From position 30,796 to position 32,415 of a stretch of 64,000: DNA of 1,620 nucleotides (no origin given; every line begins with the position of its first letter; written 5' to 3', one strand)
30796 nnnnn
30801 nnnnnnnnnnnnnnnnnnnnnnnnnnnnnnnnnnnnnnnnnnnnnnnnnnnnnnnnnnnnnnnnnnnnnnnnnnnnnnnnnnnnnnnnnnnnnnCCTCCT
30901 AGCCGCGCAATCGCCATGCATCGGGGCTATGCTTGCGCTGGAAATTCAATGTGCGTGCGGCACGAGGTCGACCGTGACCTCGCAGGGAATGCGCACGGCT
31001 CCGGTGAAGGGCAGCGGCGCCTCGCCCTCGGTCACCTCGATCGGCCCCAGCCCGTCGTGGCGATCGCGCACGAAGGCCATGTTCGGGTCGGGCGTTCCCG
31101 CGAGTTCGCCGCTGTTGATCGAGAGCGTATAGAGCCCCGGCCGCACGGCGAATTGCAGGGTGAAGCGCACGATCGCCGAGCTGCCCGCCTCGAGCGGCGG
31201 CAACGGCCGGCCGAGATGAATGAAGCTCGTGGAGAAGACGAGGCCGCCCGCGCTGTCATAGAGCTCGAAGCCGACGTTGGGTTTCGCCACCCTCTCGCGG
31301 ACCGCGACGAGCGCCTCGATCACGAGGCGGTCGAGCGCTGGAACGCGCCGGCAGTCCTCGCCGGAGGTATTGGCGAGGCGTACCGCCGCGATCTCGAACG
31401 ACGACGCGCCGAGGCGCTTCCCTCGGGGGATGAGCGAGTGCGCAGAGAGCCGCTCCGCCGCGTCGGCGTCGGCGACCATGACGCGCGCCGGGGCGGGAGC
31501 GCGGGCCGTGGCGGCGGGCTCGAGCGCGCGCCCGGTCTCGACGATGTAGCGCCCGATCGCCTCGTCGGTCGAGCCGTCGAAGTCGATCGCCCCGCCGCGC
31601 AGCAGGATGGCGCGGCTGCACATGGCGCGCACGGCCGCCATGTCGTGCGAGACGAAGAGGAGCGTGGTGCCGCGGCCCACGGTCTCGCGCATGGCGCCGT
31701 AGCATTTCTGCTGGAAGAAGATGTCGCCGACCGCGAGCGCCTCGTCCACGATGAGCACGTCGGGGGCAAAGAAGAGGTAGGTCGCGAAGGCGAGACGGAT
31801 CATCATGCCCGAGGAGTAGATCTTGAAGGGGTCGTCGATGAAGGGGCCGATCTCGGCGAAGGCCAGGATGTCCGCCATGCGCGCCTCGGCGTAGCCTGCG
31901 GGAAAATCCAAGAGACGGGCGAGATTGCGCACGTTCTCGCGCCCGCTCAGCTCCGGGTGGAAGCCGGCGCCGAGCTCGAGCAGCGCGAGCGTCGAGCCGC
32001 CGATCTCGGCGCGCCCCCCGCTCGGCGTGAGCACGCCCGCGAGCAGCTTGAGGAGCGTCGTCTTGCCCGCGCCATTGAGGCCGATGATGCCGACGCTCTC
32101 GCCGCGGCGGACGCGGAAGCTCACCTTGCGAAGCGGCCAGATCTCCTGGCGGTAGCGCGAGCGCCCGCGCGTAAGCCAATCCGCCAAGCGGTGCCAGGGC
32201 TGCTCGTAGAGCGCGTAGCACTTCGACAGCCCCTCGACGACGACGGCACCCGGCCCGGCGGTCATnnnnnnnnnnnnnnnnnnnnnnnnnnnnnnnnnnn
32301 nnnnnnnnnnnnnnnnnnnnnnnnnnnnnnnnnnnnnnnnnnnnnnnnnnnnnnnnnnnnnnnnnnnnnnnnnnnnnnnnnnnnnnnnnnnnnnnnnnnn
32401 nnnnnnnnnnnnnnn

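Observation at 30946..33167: Orphan Wzt-type ABC ATPase with glycan-binding C-terminal domain and no cognate Wzm permease in the window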

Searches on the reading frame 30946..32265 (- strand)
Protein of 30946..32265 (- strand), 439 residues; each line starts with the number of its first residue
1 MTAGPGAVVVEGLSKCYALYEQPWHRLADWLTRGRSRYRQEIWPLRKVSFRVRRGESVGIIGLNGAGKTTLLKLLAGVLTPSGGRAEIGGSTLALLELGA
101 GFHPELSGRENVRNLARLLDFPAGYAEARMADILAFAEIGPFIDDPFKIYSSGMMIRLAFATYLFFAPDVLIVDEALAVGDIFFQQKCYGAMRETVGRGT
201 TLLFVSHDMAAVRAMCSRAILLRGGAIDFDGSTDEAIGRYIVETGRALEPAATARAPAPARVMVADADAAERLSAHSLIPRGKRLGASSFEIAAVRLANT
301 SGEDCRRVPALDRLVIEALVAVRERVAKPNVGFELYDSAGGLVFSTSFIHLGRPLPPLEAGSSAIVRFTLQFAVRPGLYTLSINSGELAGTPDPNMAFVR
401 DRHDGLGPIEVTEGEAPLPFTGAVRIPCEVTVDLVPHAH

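Call 3: search_protein_families(library=pfam, proteins=[window:30946-32265:-], max_evalue=0.01)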
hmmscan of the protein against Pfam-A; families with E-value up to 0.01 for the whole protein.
window:30946-32265:- (439 aa): 4 families
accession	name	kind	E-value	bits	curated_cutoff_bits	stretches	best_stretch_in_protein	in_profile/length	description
PF00005.33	ABC_tran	-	2.8e-19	70.5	25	1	45-177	1-136/137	ABC transporter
PF14524.12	Wzt_C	-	3.7e-12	46.9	30.4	1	284-412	4-130/143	Wzt C-terminal domain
PF13304.12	AAA_21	-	0.0033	18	27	0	59-83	3-33/304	AAA domain, putative AbiEii toxin, Type IV TA system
PF13555.12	AAA_29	-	0.0057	16.8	27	0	49-83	16-50/61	P-loop containing region of AAA domain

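Call 10: find_encoding_contigs(protein=window:30946-32265:-, flank=10000, max_places=6)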
Protein window:30946-32265:- (439 aa): 4 contigs read that carry it; 4 places shown.
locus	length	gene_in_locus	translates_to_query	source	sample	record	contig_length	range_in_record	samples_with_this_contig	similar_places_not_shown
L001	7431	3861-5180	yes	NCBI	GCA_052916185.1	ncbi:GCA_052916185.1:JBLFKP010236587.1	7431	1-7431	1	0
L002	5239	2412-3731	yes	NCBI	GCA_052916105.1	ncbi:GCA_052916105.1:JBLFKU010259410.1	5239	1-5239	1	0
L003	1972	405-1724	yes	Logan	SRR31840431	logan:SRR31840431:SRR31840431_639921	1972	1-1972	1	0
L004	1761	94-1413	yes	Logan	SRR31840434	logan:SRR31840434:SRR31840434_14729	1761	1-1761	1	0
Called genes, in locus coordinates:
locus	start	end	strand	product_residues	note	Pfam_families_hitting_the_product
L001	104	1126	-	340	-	PF13433:Peripla_BP_5, PF13458:Peripla_BP_6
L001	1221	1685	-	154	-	PF22381:Staph_reg_Sar_Rot, PF01047:MarR, PF12802:MarR_2, PF13463:HTH_27 (weak), PF09339:HTH_IclR (weak)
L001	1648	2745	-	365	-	PF00296:Bac_luciferase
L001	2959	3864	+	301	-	PF00535:Glycos_transf_2, PF10111:Glyco_tranf_2_2, PF13641:Glyco_tranf_2_3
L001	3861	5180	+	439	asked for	PF00005:ABC_tran, PF14524:Wzt_C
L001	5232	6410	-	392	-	PF13439:Glyco_transf_4 (weak), PF20706:GT4-conflict, PF00534:Glycos_transf_1, PF13692:Glyco_trans_1_4, PF13524:Glyco_trans_1_2 (weak)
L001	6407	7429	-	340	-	?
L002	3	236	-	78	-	?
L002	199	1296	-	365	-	PF00296:Bac_luciferase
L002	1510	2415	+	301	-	PF00535:Glycos_transf_2, PF10111:Glyco_tranf_2_2, PF13641:Glyco_tranf_2_3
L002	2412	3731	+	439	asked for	PF00005:ABC_tran, PF14524:Wzt_C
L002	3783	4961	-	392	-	PF13439:Glyco_transf_4 (weak), PF20706:GT4-conflict, PF00534:Glycos_transf_1, PF13692:Glyco_trans_1_4, PF13524:Glyco_trans_1_2 (weak)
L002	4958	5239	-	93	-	?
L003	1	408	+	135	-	?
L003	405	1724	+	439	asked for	PF00005:ABC_tran, PF14524:Wzt_C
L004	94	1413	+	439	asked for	PF00005:ABC_tran, PF14524:Wzt_C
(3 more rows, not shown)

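Call 11: find_homologous_proteins(query=window:30946-32265:-, max_evalue=1e-10)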
Query window:30946-32265:- (439 aa): 7189 proteins with E <= 1e-10 among 8000 candidates; the best 120 are listed.
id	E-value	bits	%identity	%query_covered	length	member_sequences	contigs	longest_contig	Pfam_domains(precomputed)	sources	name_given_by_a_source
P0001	8.8e-274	926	95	100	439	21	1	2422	PF14524.13,PF00005.34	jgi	-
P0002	8.6e-223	758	80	99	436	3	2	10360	PF14524.13,PF00005.34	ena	-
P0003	1.5e-221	754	79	99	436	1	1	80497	PF14524.13,PF00005.34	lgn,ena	-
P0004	3.2e-219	746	79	99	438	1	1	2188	PF14524.13,PF00005.34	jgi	jgi:lipopolysaccharide transport system ATP-binding protein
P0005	9.7e-198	676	73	97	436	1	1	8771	PF14524.13,PF00005.34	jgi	jgi:lipopolysaccharide transport system ATP-binding protein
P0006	1.9e-173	596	74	87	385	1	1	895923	PF14524.13,PF00005.34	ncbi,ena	-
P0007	2.5e-158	546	60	97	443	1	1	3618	PF14524.13,PF00005.34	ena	-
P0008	3.2e-152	526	59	97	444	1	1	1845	PF14524.13,PF00005.34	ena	-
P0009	1.4e-110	389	48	95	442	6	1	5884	PF14524.13,PF00005.34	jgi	-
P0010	1.2e-107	379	45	97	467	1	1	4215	PF14524.13,PF00005.34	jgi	jgi:lipopolysaccharide transport system ATP-binding protein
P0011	2.0e-105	372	46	98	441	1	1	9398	PF14524.13,PF00005.34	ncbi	ncbi:MAG: ABC transporter ATP-binding protein [Alphaproteobacteria bacterium]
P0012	4.2e-102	361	45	99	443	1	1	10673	PF14524.13,PF00005.34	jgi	jgi:lipopolysaccharide transport system ATP-binding protein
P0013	1.4e-100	356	42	97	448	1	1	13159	PF14524.13,PF00005.34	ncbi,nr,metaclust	ncbi:MAG: hypothetical protein A2156_12025 [Deltaproteobacteria bacterium RBG_16_48_10]|nr:MAG: hypo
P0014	2.8e-100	355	43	97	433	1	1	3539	PF14524.13,PF00005.34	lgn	-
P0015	8.4e-100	353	46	96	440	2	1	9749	PF14524.13,PF00005.34,PF13304.13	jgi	jgi:ABC-type polysaccharide/polyol phosphate transport system ATPase subunit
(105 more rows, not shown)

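Call 12: find_encoding_contigs(protein=P0006, flank=10000, max_places=3)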
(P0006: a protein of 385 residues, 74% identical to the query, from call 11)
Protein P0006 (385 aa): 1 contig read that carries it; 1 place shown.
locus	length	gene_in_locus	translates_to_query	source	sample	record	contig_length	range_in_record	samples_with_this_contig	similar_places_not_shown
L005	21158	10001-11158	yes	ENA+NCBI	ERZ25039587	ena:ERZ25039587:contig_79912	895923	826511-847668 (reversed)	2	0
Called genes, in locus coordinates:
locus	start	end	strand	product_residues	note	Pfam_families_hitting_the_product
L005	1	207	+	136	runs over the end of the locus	-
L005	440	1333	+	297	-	PF00892:EamA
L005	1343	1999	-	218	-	PF17765:MLTR_LBD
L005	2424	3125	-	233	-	PF00005:ABC_tran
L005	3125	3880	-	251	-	PF00005:ABC_tran, PF13481:AAA_25 (weak), PF13604:AAA_30 (faint), PF13304:AAA_21 (faint), PF12399:BCA_ABC_TP_C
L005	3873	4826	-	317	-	PF02653:BPD_transp_2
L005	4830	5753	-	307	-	PF02653:BPD_transp_2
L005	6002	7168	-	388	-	PF13433:Peripla_BP_5, PF13458:Peripla_BP_6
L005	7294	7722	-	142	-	PF22381:Staph_reg_Sar_Rot (weak), PF01047:MarR, PF12802:MarR_2, PF13463:HTH_27 (weak), PF09339:HTH_IclR (weak)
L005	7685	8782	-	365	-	PF00296:Bac_luciferase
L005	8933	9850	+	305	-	PF00535:Glycos_transf_2, PF10111:Glyco_tranf_2_2, PF13641:Glyco_tranf_2_3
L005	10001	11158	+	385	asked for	PF00005:ABC_tran, PF14524:Wzt_C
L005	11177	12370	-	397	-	PF13489:Methyltransf_23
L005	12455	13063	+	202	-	-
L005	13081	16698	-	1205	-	-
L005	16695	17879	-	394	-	PF13439:Glyco_transf_4 (weak), PF20706:GT4-conflict, PF00534:Glycos_transf_1, PF13692:Glyco_trans_1_4, PF13524:Glyco_trans_1_2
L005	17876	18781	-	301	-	PF00535:Glycos_transf_2, PF13641:Glyco_tranf_2_3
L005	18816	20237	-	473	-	PF20706:GT4-conflict, PF00534:Glycos_transf_1, PF13692:Glyco_trans_1_4, PF13524:Glyco_trans_1_2 (weak)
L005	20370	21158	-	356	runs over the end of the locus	PF02779:Transket_pyr, PF02780:Transketolase_C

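Call 13: find_encoding_contigs(protein=P0003, flank=10000, max_places=3)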
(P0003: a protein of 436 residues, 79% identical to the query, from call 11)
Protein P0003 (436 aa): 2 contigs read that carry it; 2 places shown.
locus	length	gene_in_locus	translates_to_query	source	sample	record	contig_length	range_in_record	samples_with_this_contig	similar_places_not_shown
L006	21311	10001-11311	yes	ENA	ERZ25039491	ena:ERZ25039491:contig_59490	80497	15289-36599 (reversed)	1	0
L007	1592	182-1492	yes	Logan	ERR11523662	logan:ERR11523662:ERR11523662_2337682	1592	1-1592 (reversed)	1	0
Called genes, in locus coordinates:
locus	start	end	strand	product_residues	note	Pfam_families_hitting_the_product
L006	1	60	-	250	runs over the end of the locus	PF16861:Carbam_trans_C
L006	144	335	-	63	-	PF02543:Carbam_trans_N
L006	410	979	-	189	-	PF19451:DUF5989, PF02543:Carbam_trans_N (weak)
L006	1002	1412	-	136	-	PF19588:SxtJ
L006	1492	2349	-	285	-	PF01557:FAA_hydrolase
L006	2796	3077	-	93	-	PF00005:ABC_tran (faint)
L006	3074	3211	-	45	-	PF12399:BCA_ABC_TP_C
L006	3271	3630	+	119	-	-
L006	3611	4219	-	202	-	PF02653:BPD_transp_2, PF00005:ABC_tran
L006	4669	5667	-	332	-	PF02653:BPD_transp_2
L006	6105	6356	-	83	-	-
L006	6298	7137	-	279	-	PF13458:Peripla_BP_6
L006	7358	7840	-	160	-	PF12802:MarR_2, PF01047:MarR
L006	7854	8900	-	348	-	PF00296:Bac_luciferase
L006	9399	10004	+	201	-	-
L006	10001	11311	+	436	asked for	PF00005:ABC_tran, PF14524:Wzt_C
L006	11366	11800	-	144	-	PF00534:Glycos_transf_1, PF13524:Glyco_trans_1_2 (weak), PF13692:Glyco_trans_1_4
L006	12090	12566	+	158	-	-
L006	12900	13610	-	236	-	PF13489:Methyltransf_23, PF13649:Methyltransf_25, PF13847:Methyltransf_31 (weak), PF08241:Methyltransf_11 (weak), PF08242:Methyltransf_12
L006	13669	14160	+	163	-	-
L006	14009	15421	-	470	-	PF13439:Glyco_transf_4, PF20706:GT4-conflict (faint), PF00534:Glycos_transf_1, PF13692:Glyco_trans_1_4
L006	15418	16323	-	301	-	PF00535:Glycos_transf_2, PF10111:Glyco_tranf_2_2 (weak), PF13641:Glyco_tranf_2_3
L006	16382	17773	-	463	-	PF20706:GT4-conflict, PF00534:Glycos_transf_1, PF13692:Glyco_trans_1_4, PF13524:Glyco_trans_1_2 (weak)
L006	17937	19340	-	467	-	-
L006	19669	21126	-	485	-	-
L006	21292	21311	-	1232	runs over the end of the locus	-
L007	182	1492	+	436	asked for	PF00005:ABC_tran, PF14524:Wzt_C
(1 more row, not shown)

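Call 17: search_protein_families(library=ncbifam, proteins=[window:30946-32265:-], max_evalue=0.01)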
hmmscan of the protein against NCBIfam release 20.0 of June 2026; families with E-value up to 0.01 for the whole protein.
window:30946-32265:- (439 aa): 179 families (the best 25 are shown)
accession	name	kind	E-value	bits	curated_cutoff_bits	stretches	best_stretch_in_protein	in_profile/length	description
NF010065.0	PRK13545.1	equivalog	2.5e-50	171.7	538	1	10-240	7-234/549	teichoic acids export protein ATP-binding subunit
NF010066.0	PRK13546.1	equivalog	3.9e-41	141.2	320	1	8-240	5-234/264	teichoic acids export ABC transporter ATP-binding subunit TagH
NF050108.1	galactan_ABC_ATP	equivalog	1.3e-39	135.8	400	1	44-240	44-240/244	galactan export ABC transporter ATP-binding subunit Wzt/RfbE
TIGR01188.1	drrA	subfamily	1.8e-29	103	312.45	1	41-235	5-210/302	daunorubicin resistance ABC transporter, ATP-binding protein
TIGR04521.1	ECF_ATPase_2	equivalog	2.6e-23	82.5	330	2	145-237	141-233/279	energy-coupling factor transporter ATPase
NF010060.0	PRK13537.1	equivalog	2e-22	79.5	521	1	45-237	31-234/314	nodulation factor ABC transporter ATP-binding protein NodI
NF010068.0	PRK13548.1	equivalog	3.2e-20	72.3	261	1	45-239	21-233/261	heme ABC transporter ATP-binding protein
TIGR01166.1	cbiO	subfamily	4.8e-20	71.8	211.8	2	40-93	3-56/190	cobalt ABC transporter, ATP-binding protein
NF007739.0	PRK10419.1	subfamily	7.5e-20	71.6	354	2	117-257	118-259/268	nickel ABC transporter ATP-binding protein NikE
NF033858.1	ABC2_perm_RbbA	equivalog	7.3e-19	67.2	1050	2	46-93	283-330/909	ribosome-associated ATPase/putative transporter RbbA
NF010059.0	PRK13536.1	equivalog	8.1e-19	67.5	549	1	45-237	59-262/342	nodulation factor ABC transporter ATP-binding protein NodI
TIGR02769.1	nickel_nikE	equivalog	2.5e-18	66.5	332.55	2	118-227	118-229/265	nickel import ATP-binding protein NikE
NF000355.4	ribo_prot_ABC_F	equivalog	3.9e-18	65.6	380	1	45-219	329-496/499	ribosomal protection-like ABC-F family protein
TIGR01288.1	nodI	equivalog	5.8e-18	64.9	424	1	46-237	21-223/303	nodulation factor ABC transporter ATP-binding protein NodI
TIGR04520.1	ECF_ATPase_1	equivalog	9.5e-18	64.6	315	2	38-91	10-64/269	energy-coupling factor transporter ATPase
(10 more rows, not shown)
